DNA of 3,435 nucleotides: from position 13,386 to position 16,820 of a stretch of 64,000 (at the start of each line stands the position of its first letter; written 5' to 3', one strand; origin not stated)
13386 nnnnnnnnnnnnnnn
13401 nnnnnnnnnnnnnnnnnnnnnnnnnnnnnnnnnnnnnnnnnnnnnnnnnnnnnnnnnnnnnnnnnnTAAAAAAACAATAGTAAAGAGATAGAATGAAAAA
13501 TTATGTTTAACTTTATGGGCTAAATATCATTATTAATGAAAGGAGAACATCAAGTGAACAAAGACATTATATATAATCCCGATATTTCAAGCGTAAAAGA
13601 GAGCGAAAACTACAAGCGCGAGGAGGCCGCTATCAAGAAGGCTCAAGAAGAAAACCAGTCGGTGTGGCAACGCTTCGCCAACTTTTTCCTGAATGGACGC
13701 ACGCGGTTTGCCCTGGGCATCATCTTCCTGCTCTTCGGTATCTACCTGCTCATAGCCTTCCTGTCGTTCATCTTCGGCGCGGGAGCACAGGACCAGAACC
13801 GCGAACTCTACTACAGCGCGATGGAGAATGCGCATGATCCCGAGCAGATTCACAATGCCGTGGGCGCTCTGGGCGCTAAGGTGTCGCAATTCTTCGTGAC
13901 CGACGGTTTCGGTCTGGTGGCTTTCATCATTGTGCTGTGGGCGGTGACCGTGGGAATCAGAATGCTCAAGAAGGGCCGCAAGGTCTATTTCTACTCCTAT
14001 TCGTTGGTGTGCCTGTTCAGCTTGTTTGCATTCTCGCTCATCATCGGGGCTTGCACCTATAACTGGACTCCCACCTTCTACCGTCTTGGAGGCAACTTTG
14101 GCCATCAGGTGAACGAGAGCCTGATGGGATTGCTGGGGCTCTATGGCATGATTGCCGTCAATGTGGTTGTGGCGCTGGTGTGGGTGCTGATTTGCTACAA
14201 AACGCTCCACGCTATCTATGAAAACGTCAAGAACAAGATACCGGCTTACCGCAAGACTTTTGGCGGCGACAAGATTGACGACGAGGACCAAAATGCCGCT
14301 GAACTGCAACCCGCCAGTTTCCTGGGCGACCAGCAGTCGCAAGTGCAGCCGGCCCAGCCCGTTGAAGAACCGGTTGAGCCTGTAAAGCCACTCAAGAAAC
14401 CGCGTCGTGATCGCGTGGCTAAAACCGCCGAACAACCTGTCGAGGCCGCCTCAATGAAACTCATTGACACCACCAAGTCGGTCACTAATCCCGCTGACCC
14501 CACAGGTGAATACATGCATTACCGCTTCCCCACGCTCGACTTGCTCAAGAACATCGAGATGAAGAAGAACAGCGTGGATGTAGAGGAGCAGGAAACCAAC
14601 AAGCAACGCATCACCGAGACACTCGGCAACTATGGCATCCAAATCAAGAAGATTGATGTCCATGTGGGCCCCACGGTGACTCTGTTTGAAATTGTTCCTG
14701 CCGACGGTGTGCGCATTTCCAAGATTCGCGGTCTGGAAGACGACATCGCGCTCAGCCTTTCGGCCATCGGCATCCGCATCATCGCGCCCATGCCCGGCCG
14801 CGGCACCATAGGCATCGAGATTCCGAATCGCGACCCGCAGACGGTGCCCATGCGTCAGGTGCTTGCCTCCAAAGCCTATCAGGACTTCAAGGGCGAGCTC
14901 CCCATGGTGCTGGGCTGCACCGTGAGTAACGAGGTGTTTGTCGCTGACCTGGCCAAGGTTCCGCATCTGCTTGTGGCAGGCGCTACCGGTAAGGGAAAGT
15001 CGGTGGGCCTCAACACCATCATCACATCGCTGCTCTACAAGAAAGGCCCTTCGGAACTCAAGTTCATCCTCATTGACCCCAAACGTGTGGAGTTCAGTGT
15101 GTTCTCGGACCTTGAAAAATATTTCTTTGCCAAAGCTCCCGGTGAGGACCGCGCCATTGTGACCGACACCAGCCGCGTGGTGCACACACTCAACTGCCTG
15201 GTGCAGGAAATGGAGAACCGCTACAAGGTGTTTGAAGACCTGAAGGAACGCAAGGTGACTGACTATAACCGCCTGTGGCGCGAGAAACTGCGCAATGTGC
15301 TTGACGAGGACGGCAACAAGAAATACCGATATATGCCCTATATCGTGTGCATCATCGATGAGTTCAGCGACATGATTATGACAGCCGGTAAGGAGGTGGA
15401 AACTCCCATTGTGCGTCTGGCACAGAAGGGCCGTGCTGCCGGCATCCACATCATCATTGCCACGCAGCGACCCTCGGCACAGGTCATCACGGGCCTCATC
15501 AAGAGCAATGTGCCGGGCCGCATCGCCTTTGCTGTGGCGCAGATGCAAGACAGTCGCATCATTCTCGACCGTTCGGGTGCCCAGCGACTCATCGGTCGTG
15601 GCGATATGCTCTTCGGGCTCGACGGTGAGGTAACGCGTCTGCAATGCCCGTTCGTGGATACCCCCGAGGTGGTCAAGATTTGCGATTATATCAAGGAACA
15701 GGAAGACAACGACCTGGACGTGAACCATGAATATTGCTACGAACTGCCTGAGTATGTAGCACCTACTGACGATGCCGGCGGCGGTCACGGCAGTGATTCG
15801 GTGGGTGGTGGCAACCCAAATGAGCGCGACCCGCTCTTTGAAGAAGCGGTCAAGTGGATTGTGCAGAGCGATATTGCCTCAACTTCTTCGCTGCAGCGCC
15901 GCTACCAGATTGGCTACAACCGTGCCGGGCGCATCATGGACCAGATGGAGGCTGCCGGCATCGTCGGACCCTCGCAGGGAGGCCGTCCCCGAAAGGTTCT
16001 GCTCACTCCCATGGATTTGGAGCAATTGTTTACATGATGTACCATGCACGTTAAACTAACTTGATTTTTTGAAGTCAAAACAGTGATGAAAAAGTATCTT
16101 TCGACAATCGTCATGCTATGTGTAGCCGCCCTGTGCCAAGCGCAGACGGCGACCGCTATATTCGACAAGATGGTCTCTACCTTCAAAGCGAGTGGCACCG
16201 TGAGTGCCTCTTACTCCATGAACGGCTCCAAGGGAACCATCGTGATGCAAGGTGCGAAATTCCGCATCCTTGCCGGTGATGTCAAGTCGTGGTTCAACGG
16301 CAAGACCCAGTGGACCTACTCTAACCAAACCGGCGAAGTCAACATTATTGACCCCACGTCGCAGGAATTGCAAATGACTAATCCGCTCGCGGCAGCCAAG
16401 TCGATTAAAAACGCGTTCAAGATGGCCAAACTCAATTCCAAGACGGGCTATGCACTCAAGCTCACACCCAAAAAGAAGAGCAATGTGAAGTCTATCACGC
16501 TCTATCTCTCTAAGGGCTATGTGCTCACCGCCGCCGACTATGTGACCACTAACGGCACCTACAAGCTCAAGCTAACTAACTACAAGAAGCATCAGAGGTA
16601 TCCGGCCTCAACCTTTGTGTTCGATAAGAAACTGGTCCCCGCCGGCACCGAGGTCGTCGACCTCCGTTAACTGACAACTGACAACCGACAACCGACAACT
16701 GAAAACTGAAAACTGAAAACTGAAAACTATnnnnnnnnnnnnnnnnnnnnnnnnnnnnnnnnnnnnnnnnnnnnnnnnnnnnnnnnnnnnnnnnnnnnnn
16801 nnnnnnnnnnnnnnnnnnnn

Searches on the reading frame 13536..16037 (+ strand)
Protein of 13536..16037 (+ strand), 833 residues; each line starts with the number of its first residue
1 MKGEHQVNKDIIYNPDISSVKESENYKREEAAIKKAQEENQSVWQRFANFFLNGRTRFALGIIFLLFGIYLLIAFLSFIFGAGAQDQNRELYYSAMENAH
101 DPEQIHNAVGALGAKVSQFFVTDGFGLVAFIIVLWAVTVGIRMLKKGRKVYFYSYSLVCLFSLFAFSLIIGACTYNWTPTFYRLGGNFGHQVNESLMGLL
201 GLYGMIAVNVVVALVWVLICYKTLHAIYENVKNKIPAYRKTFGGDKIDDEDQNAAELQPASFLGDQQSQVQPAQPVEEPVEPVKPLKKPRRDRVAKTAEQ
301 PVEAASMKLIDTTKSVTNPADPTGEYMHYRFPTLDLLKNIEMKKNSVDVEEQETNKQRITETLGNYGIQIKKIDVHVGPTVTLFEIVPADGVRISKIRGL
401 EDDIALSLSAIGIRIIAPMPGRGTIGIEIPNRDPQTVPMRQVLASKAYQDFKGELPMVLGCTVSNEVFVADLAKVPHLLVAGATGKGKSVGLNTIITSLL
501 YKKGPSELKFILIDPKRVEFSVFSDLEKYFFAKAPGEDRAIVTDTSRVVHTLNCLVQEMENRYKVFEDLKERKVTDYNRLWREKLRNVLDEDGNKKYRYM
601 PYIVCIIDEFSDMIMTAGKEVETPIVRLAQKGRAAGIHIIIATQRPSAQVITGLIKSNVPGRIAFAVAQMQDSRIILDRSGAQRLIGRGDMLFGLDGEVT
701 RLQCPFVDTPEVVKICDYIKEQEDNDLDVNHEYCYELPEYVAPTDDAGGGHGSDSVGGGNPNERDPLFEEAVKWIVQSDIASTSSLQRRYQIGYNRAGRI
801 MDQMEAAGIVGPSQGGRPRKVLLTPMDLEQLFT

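Call 63: search_protein_families(library=pfam, proteins=[window:13536-16037:+], max_evalue=0.001)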
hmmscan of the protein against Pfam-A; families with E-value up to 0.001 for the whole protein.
window:13536-16037:+ (833 aa): 5 families
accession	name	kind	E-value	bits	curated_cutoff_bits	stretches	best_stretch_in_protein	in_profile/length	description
PF01580.24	FtsK_SpoIIIE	-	9e-53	179.4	24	1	440-647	3-220/221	FtsK/SpoIIIE family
PF17854.6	FtsK_alpha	-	1.6e-30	105.7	22.9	1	331-431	1-101/101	FtsK alpha domain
PF09397.16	FtsK_gamma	-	1.1e-27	95.9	30.6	1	763-823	2-62/63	Ftsk gamma domain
PF13491.11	FtsK_4TM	-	4.6e-14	52.9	23.1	1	57-220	5-158/171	4TM region of DNA translocase FtsK/SpoIIIE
PF12846.13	AAA_10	-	0.00024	20.7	27.5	0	475-517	21-59/362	AAA-like domain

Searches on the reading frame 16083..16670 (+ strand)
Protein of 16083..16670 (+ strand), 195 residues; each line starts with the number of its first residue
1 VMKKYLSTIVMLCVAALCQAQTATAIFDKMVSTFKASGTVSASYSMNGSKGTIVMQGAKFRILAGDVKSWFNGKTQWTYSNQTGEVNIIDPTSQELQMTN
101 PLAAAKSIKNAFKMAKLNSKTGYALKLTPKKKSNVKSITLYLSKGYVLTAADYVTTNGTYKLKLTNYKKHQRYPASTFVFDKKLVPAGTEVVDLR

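Call 63: search_protein_families(library=pfam, proteins=[window:16083-16670:+], max_evalue=0.001)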
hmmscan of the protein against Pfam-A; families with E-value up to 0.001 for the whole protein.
window:16083-16670:+ (195 aa): 1 family
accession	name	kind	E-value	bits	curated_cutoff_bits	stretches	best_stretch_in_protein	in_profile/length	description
PF16584.11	LolA_2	-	1.1e-16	61.6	26.8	1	19-142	7-136/152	Outer membrane lipoprotein carrier protein LolA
